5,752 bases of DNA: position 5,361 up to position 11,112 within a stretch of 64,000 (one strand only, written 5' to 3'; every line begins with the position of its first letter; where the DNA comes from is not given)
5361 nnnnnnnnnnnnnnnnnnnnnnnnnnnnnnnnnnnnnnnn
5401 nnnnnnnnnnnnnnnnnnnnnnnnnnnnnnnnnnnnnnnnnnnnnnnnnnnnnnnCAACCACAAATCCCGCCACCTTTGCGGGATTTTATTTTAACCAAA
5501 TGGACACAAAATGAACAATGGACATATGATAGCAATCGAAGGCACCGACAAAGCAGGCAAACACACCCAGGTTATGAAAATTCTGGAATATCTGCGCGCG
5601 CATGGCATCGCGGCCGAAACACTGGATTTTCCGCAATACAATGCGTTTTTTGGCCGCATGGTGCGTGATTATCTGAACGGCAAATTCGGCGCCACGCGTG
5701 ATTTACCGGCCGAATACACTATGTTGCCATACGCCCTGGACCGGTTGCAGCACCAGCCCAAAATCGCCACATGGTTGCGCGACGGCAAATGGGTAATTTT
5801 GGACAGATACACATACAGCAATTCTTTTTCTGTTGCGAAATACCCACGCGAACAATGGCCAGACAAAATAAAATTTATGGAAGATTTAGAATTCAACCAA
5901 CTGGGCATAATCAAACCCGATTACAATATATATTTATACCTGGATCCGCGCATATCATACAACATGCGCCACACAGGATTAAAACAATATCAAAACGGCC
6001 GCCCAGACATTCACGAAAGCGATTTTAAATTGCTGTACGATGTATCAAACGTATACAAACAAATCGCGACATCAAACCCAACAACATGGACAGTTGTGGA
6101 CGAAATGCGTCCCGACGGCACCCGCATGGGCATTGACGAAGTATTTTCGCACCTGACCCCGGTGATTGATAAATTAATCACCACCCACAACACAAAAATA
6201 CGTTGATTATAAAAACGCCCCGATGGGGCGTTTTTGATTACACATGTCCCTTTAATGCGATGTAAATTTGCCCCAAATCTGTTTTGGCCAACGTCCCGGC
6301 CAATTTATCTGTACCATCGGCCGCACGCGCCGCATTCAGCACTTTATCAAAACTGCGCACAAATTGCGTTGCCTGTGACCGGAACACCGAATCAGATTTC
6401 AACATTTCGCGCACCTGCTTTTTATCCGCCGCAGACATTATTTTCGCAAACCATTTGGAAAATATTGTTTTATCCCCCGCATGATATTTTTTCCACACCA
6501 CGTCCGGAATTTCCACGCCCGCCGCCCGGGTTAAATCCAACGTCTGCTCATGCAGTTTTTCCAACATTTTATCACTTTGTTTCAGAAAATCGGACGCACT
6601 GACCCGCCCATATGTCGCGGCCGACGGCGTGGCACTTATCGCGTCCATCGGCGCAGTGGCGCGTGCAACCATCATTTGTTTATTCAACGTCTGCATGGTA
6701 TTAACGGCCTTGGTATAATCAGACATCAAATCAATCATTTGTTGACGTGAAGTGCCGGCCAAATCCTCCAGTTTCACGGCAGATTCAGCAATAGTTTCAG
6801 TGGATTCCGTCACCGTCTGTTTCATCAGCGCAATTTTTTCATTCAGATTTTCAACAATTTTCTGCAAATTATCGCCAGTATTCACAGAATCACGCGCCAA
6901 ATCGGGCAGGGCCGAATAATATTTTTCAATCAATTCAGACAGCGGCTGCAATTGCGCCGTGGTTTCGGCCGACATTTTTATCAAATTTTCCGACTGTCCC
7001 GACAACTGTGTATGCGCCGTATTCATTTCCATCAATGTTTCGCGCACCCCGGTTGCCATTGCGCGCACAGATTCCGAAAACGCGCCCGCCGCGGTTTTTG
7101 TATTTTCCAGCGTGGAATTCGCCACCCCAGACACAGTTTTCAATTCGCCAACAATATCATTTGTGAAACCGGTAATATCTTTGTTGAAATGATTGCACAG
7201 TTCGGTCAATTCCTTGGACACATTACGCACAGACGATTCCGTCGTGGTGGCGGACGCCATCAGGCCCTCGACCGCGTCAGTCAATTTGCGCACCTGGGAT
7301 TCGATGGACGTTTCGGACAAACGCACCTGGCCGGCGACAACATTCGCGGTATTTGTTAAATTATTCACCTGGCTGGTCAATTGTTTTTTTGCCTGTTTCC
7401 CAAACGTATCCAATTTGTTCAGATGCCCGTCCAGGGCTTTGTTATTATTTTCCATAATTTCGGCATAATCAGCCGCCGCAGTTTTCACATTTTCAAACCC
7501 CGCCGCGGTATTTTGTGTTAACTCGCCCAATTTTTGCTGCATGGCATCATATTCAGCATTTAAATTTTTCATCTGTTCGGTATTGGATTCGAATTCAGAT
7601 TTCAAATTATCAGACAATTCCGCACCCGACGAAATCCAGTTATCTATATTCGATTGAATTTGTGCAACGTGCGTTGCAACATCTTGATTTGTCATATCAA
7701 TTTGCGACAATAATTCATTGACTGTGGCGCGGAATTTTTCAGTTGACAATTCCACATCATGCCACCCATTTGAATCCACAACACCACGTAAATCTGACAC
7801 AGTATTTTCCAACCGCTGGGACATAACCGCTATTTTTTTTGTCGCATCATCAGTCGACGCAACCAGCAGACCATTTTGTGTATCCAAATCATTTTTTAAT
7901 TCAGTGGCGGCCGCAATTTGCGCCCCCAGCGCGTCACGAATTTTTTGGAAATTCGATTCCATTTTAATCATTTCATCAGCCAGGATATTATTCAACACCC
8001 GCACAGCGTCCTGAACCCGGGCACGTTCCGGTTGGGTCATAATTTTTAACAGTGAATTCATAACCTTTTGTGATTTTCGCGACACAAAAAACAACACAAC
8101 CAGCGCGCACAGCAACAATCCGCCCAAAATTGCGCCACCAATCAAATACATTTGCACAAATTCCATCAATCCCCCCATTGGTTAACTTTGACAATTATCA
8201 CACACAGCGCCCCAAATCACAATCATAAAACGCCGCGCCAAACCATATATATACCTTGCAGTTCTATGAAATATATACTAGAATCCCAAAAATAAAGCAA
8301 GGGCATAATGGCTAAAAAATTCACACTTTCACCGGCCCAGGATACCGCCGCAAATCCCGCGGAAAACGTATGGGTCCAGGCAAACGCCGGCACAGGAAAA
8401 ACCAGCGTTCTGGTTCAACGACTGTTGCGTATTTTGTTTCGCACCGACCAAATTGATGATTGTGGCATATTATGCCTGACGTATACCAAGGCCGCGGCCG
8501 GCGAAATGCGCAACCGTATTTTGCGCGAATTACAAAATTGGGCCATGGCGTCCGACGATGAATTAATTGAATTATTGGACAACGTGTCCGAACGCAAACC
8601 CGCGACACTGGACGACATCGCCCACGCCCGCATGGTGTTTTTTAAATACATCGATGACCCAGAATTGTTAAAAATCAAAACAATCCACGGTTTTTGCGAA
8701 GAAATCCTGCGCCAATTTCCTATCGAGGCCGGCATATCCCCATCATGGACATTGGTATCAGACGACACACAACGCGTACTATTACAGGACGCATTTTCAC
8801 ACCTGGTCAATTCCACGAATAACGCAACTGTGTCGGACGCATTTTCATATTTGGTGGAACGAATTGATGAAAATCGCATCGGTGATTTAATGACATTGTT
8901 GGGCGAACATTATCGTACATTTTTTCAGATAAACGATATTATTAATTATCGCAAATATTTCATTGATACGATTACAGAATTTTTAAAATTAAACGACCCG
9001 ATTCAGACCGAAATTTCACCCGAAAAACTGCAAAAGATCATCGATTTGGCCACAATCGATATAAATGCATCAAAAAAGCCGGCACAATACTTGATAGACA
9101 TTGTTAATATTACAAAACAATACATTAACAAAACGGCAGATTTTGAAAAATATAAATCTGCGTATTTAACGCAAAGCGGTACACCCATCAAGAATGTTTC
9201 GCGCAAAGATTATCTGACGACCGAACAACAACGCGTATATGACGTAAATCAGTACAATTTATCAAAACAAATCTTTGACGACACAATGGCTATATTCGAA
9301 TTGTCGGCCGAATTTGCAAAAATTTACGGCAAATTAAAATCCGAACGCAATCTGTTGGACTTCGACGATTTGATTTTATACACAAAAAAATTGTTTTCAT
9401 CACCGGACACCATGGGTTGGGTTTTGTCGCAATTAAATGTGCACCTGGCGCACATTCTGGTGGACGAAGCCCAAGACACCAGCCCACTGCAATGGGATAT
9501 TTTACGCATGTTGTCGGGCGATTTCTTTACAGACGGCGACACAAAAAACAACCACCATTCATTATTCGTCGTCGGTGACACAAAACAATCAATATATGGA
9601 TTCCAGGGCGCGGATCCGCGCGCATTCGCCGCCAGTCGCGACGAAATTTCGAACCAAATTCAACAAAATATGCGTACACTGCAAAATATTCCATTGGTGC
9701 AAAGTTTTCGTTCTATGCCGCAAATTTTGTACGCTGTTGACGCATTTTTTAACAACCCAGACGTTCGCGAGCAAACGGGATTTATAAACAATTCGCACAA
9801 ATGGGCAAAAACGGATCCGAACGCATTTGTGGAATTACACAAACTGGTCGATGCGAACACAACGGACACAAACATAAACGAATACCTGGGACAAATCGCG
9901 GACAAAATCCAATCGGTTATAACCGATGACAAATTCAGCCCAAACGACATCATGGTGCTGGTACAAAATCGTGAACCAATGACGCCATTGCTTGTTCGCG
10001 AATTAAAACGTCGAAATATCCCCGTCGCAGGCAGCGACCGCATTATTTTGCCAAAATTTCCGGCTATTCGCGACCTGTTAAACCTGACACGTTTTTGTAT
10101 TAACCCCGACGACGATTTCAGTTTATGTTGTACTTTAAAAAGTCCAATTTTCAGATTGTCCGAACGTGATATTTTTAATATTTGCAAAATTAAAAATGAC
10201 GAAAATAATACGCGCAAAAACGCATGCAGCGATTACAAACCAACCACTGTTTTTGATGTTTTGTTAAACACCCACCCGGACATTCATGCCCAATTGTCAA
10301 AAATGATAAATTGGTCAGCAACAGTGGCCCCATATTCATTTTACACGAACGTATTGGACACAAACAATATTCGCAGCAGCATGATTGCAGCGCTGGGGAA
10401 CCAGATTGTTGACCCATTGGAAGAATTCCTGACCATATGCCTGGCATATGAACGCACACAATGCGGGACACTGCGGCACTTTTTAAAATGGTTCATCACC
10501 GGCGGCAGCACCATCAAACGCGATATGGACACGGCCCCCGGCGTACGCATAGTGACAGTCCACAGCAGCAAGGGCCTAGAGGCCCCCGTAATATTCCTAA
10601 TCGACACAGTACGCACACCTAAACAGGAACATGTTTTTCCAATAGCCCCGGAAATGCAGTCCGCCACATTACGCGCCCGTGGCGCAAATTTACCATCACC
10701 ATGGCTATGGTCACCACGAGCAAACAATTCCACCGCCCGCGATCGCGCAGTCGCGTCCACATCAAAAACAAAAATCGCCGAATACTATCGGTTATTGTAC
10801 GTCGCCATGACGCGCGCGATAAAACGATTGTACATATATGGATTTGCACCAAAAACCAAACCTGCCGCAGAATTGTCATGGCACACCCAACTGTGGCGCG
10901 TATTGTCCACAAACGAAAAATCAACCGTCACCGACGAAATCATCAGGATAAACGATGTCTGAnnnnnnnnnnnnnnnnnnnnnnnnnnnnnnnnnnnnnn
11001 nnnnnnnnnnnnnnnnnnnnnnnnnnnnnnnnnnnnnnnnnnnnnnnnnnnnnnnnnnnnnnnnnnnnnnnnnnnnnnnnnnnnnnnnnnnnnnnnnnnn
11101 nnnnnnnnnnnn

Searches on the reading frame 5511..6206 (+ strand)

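Call 45: search_protein_families(library=pfam, proteins=[window:5511-6206:+], max_evalue=0.00001)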
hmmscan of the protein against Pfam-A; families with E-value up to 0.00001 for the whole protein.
window:5511-6206:+ (231 aa): 1 family
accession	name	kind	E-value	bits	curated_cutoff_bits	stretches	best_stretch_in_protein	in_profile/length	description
PF02223.23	Thymidylate_kin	-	1.5e-19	70.9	27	1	9-197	1-173/185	Thymidylate kinase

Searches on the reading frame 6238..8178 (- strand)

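Call 45: search_protein_families(library=pfam, proteins=[window:6238-8178:-], max_evalue=0.00001)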
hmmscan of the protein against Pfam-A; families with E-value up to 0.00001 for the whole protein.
window:6238-8178:- (646 aa): 0 families

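Call 48: search_protein_families(library=pfam, proteins=[window:6238-8178:-], max_evalue=0.05)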
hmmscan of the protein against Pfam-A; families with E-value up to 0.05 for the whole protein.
window:6238-8178:- (646 aa): 7 families
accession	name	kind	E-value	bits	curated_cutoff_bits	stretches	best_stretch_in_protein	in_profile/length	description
PF04513.17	Baculo_PEP_C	-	0.00057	20.4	38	1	253-367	4-118/140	Baculovirus polyhedron envelope protein, PEP, C terminus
PF07464.16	ApoLp-III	-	0.0063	17.1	36.3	1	147-222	65-141/146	Apolipophorin-III precursor (apoLp-III)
PF05816.16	TelA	-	0.0069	15.9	30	1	388-555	23-195/332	Toxic anion resistance protein (TelA)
PF10157.14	BORCS6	-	0.014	16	35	1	423-500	8-88/101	BLOC-1-related complex sub-unit 6 C-terminal helix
PF04108.17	ATG17_like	-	0.015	15.3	43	0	78-330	34-297/355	Autophagy protein ATG17-like domain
PF01371.25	Trp_repressor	-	0.023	15.2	27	0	35-102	15-77/88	Trp repressor protein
PF24487.1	NDC80_loop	-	0.038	14.1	27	1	84-245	67-223/233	Kinetochore protein NDC80 loop region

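Call 75: search_protein_families(library=ncbifam, proteins=[window:6238-8178:-], max_evalue=0.01)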
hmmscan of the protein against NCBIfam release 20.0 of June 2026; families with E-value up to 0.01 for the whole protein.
window:6238-8178:- (646 aa): 2 families
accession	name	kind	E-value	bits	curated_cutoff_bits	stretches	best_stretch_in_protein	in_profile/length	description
TIGR04527.1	mycoplas_twoTM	subfamily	7.3e-06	25.9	125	1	148-303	33-159/248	MG_279/MG_280 family protein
NF045780.1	TrlF_fam_ATP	equivalog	0.0023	16.7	350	0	78-276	494-683/944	TrlF family AAA-like ATPase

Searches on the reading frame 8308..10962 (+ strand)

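Call 45: search_protein_families(library=pfam, proteins=[window:8308-10962:+], max_evalue=0.00001)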
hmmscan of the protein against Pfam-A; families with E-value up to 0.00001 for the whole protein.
window:8308-10962:+ (884 aa): 4 families
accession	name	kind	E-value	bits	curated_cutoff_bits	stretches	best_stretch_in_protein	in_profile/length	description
PF00580.27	UvrD-helicase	-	6.8e-52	177.2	23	1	9-444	3-267/271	UvrD/REP helicase N-terminal domain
PF13361.12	UvrD_C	-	6.7e-25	88.7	25.6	1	462-843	2-345/350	UvrD-like helicase C-terminal domain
PF13245.12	AAA_19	-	2e-12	47.9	25.1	1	15-432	8-133/134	AAA domain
PF13538.12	UvrD_C_2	-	6.6e-10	39.1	27.4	0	746-772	2-28/52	UvrD-like helicase C-terminal domain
